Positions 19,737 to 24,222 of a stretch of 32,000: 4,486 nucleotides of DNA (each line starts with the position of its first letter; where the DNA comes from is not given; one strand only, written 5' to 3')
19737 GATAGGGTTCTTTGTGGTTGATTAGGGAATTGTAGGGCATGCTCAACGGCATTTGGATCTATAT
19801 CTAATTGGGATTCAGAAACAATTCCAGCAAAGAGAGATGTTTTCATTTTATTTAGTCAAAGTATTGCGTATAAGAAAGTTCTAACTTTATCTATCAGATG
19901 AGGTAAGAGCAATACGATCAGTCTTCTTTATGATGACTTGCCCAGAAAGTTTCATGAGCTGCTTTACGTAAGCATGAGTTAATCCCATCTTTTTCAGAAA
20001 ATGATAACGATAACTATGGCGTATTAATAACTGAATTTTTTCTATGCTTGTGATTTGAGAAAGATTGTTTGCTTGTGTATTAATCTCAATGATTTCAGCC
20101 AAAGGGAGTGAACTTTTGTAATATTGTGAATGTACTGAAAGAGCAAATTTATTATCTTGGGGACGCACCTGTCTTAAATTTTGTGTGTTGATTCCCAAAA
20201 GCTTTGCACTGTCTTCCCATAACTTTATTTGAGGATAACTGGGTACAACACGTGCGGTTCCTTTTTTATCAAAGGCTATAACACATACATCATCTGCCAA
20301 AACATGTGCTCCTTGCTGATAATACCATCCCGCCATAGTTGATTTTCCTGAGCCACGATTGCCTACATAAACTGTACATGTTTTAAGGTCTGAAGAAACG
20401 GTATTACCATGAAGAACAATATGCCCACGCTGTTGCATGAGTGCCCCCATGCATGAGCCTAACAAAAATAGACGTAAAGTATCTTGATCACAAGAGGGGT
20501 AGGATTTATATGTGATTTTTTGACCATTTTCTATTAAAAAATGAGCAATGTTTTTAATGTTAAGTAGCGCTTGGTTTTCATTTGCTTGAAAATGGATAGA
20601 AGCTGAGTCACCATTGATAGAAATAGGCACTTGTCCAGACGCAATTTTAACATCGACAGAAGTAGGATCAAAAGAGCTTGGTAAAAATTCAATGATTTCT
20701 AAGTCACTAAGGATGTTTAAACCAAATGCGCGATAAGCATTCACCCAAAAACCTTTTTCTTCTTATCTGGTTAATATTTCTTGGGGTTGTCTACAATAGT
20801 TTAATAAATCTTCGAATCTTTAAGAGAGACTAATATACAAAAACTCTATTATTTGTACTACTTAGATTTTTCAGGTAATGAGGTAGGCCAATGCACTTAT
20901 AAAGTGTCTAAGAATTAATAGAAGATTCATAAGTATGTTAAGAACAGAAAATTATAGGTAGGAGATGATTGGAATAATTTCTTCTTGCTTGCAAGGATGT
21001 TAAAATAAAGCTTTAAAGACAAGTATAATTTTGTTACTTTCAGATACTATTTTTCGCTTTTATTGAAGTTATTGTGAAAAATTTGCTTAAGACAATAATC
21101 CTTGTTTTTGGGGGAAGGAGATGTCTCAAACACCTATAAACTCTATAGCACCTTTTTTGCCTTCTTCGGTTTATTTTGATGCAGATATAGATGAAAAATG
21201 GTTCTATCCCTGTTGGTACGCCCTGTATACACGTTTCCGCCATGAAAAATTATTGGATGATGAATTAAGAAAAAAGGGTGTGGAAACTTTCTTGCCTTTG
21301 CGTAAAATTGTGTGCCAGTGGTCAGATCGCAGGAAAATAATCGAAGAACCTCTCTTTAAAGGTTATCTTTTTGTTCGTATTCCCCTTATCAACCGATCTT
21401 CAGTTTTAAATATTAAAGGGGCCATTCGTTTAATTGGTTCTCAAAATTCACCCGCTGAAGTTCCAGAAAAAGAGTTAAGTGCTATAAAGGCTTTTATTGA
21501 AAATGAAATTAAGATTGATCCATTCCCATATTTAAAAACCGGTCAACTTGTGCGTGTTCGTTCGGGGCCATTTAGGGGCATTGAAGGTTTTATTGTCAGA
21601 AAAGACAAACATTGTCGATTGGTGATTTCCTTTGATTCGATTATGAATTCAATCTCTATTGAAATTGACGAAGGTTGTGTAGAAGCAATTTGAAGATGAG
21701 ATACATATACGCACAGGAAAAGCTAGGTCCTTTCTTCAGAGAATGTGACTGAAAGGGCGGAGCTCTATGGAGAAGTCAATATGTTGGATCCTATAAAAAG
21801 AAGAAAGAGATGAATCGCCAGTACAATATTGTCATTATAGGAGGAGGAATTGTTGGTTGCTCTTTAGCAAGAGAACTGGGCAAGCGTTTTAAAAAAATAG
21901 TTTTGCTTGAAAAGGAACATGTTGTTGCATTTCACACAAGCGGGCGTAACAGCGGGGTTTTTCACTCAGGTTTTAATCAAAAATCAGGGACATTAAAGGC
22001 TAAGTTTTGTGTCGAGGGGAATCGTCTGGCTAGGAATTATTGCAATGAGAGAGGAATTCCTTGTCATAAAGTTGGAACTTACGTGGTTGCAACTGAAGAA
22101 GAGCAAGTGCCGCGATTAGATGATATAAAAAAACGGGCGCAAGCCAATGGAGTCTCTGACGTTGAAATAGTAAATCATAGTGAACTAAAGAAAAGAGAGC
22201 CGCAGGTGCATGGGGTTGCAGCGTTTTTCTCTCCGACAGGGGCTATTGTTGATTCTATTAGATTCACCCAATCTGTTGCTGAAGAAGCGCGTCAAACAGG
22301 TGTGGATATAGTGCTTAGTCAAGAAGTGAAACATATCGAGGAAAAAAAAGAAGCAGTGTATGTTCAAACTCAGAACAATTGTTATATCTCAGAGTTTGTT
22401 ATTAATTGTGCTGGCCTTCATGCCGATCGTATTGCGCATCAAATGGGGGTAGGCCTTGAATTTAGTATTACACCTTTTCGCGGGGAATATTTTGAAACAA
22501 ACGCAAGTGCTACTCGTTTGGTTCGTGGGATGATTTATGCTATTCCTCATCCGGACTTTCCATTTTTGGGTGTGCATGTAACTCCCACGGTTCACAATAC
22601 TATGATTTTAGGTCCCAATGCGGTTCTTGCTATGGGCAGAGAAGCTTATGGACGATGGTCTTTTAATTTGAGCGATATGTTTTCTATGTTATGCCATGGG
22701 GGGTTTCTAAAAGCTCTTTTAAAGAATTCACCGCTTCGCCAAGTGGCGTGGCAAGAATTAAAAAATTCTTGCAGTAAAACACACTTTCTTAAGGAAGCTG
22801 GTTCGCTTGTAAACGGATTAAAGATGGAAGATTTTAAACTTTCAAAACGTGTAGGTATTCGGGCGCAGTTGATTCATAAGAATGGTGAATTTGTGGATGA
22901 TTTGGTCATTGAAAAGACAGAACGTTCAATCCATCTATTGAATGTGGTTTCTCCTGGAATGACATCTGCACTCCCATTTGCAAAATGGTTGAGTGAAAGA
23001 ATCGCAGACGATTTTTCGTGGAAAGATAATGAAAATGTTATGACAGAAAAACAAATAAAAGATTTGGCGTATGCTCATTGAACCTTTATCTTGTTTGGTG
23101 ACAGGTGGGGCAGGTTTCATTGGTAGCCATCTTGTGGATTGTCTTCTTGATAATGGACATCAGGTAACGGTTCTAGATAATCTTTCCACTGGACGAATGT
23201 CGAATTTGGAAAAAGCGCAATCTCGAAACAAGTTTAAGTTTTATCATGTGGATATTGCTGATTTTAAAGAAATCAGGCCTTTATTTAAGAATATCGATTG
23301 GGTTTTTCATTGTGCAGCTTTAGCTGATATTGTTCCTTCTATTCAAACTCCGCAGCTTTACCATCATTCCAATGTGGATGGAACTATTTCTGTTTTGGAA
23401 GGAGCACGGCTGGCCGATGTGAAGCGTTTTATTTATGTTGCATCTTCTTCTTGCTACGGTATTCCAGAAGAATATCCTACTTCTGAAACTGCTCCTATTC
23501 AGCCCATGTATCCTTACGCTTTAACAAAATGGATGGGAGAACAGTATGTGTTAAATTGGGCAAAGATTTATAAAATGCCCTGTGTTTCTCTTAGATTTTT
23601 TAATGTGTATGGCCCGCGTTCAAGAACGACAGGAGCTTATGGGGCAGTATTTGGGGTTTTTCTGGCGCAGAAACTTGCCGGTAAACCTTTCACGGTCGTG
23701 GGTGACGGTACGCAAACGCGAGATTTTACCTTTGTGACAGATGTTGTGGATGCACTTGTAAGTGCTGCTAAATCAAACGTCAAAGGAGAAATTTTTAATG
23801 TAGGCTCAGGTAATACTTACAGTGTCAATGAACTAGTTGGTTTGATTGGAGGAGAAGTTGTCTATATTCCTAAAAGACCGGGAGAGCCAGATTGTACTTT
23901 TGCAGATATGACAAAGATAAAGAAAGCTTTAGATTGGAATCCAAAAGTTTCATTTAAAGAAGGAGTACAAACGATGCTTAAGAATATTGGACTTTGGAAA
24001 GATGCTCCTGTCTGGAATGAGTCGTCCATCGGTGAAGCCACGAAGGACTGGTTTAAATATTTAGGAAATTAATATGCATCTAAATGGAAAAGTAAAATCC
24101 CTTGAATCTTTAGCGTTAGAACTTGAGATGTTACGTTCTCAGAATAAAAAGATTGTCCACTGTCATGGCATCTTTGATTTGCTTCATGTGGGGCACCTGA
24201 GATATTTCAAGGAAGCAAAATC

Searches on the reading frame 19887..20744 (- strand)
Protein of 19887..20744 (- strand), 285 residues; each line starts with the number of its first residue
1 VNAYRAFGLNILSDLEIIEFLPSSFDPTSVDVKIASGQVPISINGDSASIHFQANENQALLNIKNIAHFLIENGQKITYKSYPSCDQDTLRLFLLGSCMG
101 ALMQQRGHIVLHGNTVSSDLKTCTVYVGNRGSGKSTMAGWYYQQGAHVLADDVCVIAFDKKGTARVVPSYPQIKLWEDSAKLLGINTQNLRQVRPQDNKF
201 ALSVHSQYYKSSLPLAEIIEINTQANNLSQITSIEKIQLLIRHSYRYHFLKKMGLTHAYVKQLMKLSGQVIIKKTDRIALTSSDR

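Call 7: search_protein_families(library=ncbifam, proteins=[window:19887-20744:-], max_evalue=1)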
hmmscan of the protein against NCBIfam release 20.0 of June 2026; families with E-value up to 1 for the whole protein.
window:19887-20744:- (285 aa): 3 families
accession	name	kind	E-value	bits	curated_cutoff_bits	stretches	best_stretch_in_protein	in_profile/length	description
TIGR04352.1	HprK_rel_A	equivalog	0.00042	19.5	200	1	64-175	56-159/280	HprK-related kinase A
NF040873.1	AztA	equivalog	0.02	14.5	220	1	106-138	3-35/191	zinc ABC transporter ATP-binding protein AztA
TIGR04355.1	HprK_rel_B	hypoth_equivalog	0.11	11.6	200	1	104-173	140-209/351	HprK-related kinase B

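Call 8: search_protein_families(library=pfam, proteins=[window:19887-20744:-], max_evalue=1)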
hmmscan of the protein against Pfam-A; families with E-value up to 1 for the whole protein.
window:19887-20744:- (285 aa): 1 family
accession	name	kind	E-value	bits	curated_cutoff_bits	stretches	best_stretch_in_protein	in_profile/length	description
PF13555.12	AAA_29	-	0.086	13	27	1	112-137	13-38/61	P-loop containing region of AAA domain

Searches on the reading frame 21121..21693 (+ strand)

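Call 8: search_protein_families(library=pfam, proteins=[window:21121-21693:+], max_evalue=1)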
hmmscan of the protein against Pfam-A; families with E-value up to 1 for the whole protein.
window:21121-21693:+ (190 aa): 2 families
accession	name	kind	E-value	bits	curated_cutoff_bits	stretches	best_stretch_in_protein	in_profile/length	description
PF02357.24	NusG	-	1.3e-18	67.7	22.2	1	31-122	2-92/93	Transcription termination factor nusG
PF00467.35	KOW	-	0.016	15.4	22.3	1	141-164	2-25/32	KOW motif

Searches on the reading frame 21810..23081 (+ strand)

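Call 48: search_protein_families(library=pfam, proteins=[window:21810-23081:+], max_evalue=0.00001)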
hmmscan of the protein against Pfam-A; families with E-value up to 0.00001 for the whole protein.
window:21810-23081:+ (423 aa): 2 families
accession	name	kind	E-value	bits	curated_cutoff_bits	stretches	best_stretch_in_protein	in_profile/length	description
PF01266.30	DAO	-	8.8e-59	200.2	27.9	1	7-397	2-353/353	FAD dependent oxidoreductase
PF07992.20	Pyr_redox_2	-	8.7e-07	29.1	26.1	0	5-40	1-36/291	Pyridine nucleotide-disulphide oxidoreductase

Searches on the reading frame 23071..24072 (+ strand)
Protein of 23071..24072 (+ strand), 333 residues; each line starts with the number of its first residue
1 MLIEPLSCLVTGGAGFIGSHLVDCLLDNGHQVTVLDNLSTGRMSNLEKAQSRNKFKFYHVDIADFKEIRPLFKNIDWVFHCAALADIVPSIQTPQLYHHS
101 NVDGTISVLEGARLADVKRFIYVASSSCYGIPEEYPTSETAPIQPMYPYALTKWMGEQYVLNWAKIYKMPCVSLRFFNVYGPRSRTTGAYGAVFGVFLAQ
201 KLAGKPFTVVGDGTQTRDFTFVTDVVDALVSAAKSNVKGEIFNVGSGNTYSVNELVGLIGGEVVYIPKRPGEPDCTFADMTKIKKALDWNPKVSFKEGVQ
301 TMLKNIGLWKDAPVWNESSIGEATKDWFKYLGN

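Call 48: search_protein_families(library=pfam, proteins=[window:23071-24072:+], max_evalue=0.00001)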
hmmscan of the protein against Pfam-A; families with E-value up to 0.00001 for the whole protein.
window:23071-24072:+ (333 aa): 7 families
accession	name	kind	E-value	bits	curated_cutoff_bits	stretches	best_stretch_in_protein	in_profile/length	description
PF16363.11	GDP_Man_Dehyd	-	3.4e-64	217.8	27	1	9-302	1-332/332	GDP-mannose 4,6 dehydratase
PF01370.27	Epimerase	-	4.5e-64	216.6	20.9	1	9-245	2-240/240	NAD dependent epimerase/dehydratase family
PF01073.25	3Beta_HSD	-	3.9e-27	95.4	22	1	9-250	1-246/280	3-beta hydroxysteroid dehydrogenase/isomerase family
PF02719.21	Polysacc_synt_2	-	1.1e-17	64.6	20.2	1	9-256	2-240/293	Polysaccharide biosynthesis protein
PF07993.18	NAD_binding_4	-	2.4e-15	56.8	20.1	1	10-202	1-229/258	Male sterility protein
PF04321.23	RmlD_sub_bind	-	2.6e-14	53.4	27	1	8-240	3-208/287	RmlD substrate binding domain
PF13460.12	NAD_binding_10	-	5e-11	43.2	27.2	1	12-147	1-121/184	NAD(P)H-binding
